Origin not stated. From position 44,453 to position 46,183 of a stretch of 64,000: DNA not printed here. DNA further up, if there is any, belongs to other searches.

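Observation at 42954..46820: Orphan boxC-boxB pair (aerobic benzoyl-CoA epoxidase/dihydrolase) lacking boxA and a CoA ligase, followed by MerR regulator and glutaredoxin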

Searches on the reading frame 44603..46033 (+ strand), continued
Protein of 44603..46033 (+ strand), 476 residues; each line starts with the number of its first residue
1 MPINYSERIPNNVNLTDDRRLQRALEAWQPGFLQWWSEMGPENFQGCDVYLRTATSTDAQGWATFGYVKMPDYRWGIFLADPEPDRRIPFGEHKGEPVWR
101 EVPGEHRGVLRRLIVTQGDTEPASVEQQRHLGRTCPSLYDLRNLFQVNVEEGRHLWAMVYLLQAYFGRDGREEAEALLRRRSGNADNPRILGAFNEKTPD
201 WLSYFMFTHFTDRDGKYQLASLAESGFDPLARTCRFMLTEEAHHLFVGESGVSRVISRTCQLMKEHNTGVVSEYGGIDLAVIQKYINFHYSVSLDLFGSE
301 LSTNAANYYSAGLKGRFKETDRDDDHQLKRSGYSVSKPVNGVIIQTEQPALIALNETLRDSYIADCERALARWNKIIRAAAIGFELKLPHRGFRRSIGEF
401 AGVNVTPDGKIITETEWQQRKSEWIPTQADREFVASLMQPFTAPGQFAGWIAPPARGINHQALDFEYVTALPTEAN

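Call 78: list_cluster_members(proteins=[window:44603-46033:+, window:42954-44603:+, window:46593-46820:+])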
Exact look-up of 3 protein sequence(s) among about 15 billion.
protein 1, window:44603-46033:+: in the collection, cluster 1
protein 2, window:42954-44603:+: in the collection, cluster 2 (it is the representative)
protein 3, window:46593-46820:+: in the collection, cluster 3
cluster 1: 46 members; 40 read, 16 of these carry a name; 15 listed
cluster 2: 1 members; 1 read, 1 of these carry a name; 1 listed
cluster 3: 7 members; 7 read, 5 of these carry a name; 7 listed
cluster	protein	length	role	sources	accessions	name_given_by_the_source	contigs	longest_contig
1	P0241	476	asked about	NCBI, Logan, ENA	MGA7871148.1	MAG: benzoyl-CoA 2,3-epoxidase subunit BoxB [Candidatus Binatus sp.]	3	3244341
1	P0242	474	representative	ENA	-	-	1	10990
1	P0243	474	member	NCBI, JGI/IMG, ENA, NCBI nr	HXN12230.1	MAG TPA: benzoyl-CoA 2,3-epoxidase subunit BoxB [Candidatus Acidoferrales bacterium] | benzoyl-CoA 2,3-dioxygenase component B | benzoyl-CoA 2,3-epoxidase subunit BoxB [Candidatus Acidoferrales bacterium]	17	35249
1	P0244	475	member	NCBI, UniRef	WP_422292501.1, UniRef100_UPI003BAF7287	benzoyl-CoA 2,3-epoxidase subunit BoxB [Candidatus Binatus sp.] | benzoyl-CoA 2,3-epoxidase subunit BoxB n=1 Tax=Candidatus Binatus sp. TaxID=2811406 ...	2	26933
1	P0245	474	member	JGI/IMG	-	benzoyl-CoA 2,3-epoxidase subunit B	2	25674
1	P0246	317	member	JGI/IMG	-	benzoyl-CoA 2,3-dioxygenase component B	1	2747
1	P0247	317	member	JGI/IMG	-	benzoyl-CoA 2,3-dioxygenase component B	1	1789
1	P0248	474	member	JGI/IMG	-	benzoyl-CoA 2,3-dioxygenase component B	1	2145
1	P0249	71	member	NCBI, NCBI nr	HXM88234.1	MAG TPA: hypothetical protein VN916_02210, partial [Candidatus Acidoferrum sp.] | hypothetical protein [Candidatus Acidoferrum sp.]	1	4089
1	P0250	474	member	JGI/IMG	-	benzoyl-CoA 2,3-epoxidase subunit B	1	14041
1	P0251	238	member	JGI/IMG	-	benzoyl-CoA 2,3-dioxygenase component B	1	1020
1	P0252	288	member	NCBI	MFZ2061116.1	MAG: hypothetical protein WAU82_08890, partial [Candidatus Binatus sp.]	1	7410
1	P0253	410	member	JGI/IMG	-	benzoyl-CoA 2,3-dioxygenase component B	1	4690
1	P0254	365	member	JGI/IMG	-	benzoyl-CoA 2,3-dioxygenase component B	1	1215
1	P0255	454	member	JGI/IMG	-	benzoyl-CoA 2,3-dioxygenase component B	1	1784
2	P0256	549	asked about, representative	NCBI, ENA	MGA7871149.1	MAG: 2,3-epoxybenzoyl-CoA dihydrolase [Candidatus Binatus sp.]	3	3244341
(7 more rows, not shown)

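Call 81: search_protein_representatives(alignment_id=A5)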
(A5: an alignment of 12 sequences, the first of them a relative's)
Query: 12 sequences, 408 profile positions. Proteins with E-value up to 0.001 (for the whole library): 12092; up to 1e-10: 4079; up to 1e-30: 439. The best 150 are listed.
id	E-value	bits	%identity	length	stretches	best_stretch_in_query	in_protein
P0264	5.2e-186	634.8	-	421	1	2-408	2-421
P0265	2.8e-177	606.0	-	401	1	1-408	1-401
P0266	1.9e-150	517.7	-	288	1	122-408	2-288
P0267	1.8e-139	481.4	-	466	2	113-408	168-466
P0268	3.7e-136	470.6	-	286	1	27-297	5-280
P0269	4.1e-132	457.3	-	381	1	46-408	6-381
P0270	1.4e-125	435.7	-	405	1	72-393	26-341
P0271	1.9e-125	435.3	-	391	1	4-408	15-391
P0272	1.6e-124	432.2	-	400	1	10-408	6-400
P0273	1.1e-118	413.1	-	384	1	10-408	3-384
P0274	6.9e-116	403.8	-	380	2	131-408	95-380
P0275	7.9e-113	393.7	-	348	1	5-264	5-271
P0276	2.0e-112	392.4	-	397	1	5-408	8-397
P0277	2.8e-112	391.9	-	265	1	110-333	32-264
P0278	3.7e-112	391.5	-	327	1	1-246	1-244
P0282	3.4e-108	378.5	-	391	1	9-408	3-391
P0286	2.4e-105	369.1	-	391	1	1-407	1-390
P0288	9.7e-103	360.5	-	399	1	9-408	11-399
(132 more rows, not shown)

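Call 82: list_cluster_members(proteins=[P0264, P0265, P0271, P0272, P0273, P0276, P0282, P0286, P0288, P0269])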
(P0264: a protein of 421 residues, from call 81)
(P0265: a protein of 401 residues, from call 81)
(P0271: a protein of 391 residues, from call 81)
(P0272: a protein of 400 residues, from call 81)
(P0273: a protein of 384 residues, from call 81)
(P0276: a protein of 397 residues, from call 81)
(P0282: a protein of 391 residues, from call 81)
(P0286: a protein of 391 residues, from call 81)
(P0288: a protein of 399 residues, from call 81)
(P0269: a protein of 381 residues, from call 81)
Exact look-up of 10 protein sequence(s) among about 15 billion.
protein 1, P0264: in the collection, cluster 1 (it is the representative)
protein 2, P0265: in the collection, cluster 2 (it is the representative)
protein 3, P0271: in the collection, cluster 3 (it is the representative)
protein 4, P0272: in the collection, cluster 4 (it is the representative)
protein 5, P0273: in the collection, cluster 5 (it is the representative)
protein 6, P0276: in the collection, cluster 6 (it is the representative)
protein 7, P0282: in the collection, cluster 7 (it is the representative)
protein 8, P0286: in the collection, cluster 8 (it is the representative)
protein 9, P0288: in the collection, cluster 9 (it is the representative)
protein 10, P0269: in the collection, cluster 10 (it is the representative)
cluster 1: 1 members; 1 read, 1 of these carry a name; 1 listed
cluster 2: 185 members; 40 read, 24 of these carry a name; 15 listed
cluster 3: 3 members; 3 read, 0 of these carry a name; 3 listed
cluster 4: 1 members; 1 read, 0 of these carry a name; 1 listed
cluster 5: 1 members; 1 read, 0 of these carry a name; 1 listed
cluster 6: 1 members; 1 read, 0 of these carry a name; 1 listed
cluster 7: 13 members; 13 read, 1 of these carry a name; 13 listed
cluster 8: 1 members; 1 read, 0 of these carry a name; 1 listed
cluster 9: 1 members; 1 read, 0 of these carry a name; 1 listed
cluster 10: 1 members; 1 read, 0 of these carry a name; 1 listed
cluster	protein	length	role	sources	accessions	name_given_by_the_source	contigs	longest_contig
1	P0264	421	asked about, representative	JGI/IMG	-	benzoyl-CoA 2,3-epoxidase subunit A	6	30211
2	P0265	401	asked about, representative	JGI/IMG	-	benzoyl-CoA 2,3-epoxidase subunit A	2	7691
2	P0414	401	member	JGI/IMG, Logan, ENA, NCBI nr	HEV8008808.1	benzoyl-CoA 2,3-dioxygenase component A | benzoyl-CoA 2,3-epoxidase subunit BoxA [Bradyrhizobium sp.]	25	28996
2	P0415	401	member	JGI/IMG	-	benzoyl-CoA 2,3-epoxidase subunit A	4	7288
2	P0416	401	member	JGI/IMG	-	benzoyl-CoA 2,3-dioxygenase component A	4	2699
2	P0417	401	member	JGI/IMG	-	benzoyl-CoA 2,3-dioxygenase component A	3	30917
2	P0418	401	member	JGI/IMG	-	benzoyl-CoA 2,3-epoxidase subunit A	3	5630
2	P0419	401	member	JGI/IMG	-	benzoyl-CoA 2,3-epoxidase subunit A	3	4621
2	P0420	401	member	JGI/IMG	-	benzoyl-CoA 2,3-epoxidase subunit A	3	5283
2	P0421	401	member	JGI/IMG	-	benzoyl-CoA 2,3-epoxidase subunit A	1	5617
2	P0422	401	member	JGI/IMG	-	benzoyl-CoA 2,3-dioxygenase component A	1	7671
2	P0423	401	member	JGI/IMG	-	benzoyl-CoA 2,3-epoxidase subunit A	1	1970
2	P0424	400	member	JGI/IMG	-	benzoyl-CoA 2,3-dioxygenase component A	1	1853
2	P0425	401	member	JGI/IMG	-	benzoyl-CoA 2,3-dioxygenase component A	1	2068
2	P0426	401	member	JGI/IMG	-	benzoyl-CoA 2,3-epoxidase subunit A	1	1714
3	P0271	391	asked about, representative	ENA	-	-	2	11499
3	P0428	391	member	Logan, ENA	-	-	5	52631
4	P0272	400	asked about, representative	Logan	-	-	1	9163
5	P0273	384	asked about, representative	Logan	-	-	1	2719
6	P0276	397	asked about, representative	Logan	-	-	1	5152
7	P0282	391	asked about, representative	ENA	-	-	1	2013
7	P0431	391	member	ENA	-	-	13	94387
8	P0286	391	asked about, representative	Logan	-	-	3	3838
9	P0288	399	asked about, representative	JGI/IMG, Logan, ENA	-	-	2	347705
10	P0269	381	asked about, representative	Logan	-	-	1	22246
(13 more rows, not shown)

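Call 83: find_encoding_contigs(protein=P0288, flank=10000, max_places=2)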
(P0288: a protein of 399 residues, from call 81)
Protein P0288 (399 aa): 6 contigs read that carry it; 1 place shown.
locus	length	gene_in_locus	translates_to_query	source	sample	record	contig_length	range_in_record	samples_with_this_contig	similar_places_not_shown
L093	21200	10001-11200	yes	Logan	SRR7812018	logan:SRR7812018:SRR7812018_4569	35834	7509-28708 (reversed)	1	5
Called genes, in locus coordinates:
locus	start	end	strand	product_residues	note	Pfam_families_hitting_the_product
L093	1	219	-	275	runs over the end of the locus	PF00378:ECH_1, PF16113:ECH_2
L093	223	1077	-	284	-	PF13452:FAS1_DH_region (weak), PF22622:MFE-2_hydrat-2_N, PF01575:MaoC_dehydratas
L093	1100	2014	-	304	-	PF00106:adh_short, PF08659:KR, PF13561:adh_short_C2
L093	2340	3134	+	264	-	PF13350:Y_phosphatase3, PF22784:PTP-SAK (weak)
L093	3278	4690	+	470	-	PF00355:Rieske, PF00848:Ring_hydroxyl_A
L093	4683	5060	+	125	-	PF00355:Rieske, PF13806:Rieske_2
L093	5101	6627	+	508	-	PF07730:HisKA_3, PF02518:HATPase_c, PF13581:HATPase_c_2 (weak)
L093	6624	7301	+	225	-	PF00072:Response_reg, PF00196:GerE, PF08281:Sigma70_r4_2 (weak)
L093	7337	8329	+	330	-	PF23213: (weak), PF23212:DUF7064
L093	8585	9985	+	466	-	PF00355:Rieske, PF00848:Ring_hydroxyl_A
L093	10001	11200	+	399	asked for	PF12797:Fer4_2 (faint), PF13187:Fer4_9 (faint), PF00037:Fer4 (weak), PF12837:Fer4_6 (faint), PF12838:Fer4_7 (weak), PF13237:Fer4_10 (faint), PF14697:Fer4_21 (weak), PF00175:NAD_binding_1, +1 more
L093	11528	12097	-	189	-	PF01047:MarR (weak), PF12802:MarR_2, PF13463:HTH_27, PF22381:Staph_reg_Sar_Rot (weak)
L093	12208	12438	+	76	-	-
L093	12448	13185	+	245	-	-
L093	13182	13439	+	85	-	PF09630:DUF2024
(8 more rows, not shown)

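Call 84: find_encoding_contigs(protein=P0431, flank=8000, max_places=2)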
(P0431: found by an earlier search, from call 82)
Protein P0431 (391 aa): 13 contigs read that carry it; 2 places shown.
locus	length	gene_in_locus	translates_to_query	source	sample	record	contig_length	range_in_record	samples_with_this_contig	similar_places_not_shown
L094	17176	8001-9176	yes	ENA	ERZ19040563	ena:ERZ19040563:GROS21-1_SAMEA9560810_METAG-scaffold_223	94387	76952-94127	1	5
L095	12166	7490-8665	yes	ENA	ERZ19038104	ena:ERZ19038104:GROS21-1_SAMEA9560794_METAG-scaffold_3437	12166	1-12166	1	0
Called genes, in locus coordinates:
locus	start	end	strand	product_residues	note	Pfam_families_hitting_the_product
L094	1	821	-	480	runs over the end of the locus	PF00171:Aldedh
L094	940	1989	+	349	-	PF11136:DUF2889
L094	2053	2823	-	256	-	PF03988:DUF347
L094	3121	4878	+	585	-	PF00528:BPD_transp_1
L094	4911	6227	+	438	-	PF20703:nSTAND1 (faint), PF00005:ABC_tran, PF13555:AAA_29 (faint), PF09821:AAA_assoc_C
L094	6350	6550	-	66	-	PF13459:Fer4_15, PF13370:Fer4_13 (weak)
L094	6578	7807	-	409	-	PF00067:p450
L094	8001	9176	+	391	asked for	PF00037:Fer4 (faint), PF13237:Fer4_10 (weak), PF00175:NAD_binding_1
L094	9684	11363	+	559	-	PF00743:FMO-like, PF01266:DAO (faint), PF07992:Pyr_redox_2, PF13450:NAD_binding_8, PF13738:Pyr_redox_3 (faint), PF13434:Lys_Orn_oxgnase (weak)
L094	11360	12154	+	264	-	PF00106:adh_short, PF13561:adh_short_C2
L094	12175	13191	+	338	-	PF04909:Amidohydro_2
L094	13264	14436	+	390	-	PF02515:CoA_transf_3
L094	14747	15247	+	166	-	PF11776:RcnB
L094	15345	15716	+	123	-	-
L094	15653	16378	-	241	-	-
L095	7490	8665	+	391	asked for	PF00037:Fer4 (faint), PF13237:Fer4_10 (weak), PF00175:NAD_binding_1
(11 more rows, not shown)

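Call 85: find_encoding_contigs(protein=P0428, flank=8000, max_places=2)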
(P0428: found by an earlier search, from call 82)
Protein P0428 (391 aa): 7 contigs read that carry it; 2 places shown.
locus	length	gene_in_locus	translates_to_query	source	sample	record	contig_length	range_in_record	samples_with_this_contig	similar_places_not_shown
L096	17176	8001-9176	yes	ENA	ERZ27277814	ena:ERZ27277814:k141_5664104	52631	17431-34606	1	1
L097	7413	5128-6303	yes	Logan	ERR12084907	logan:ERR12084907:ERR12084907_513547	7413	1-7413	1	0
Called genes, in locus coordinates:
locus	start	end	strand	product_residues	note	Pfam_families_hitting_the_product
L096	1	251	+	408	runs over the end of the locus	PF02771:Acyl-CoA_dh_N, PF02770:Acyl-CoA_dh_M, PF00441:Acyl-CoA_dh_1, PF08028:Acyl-CoA_dh_2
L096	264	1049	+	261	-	PF00106:adh_short, PF23441:SDR, PF13561:adh_short_C2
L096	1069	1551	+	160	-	-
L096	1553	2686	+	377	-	PF02515:CoA_transf_3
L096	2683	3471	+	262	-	PF00106:adh_short, PF08659:KR, PF13561:adh_short_C2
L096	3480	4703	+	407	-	PF02515:CoA_transf_3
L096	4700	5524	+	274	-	PF00378:ECH_1, PF16113:ECH_2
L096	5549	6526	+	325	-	PF03401:TctC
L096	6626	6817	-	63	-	PF13459:Fer4_15, PF13370:Fer4_13 (weak)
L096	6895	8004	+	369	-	PF08240:ADH_N, PF16912:Glu_dehyd_C, PF00107:ADH_zinc_N, PF13602:ADH_zinc_N_2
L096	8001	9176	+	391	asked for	PF12797:Fer4_2 (faint), PF12837:Fer4_6 (faint), PF14697:Fer4_21 (weak), PF12838:Fer4_7, PF13187:Fer4_9 (weak), PF00037:Fer4 (weak), PF00175:NAD_binding_1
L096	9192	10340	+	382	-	PF02515:CoA_transf_3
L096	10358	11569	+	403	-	PF00067:p450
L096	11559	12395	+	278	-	PF13476:AAA_23 (weak), PF13555:AAA_29, PF00005:ABC_tran, PF02463:SMC_N (weak), PF13304:AAA_21 (weak)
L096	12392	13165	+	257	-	PF13476:AAA_23 (weak), PF00005:ABC_tran, PF13304:AAA_21 (faint), PF12399:BCA_ABC_TP_C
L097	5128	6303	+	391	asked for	PF12797:Fer4_2 (faint), PF12837:Fer4_6 (faint), PF14697:Fer4_21 (weak), PF12838:Fer4_7, PF13187:Fer4_9 (weak), PF00037:Fer4 (weak), PF00175:NAD_binding_1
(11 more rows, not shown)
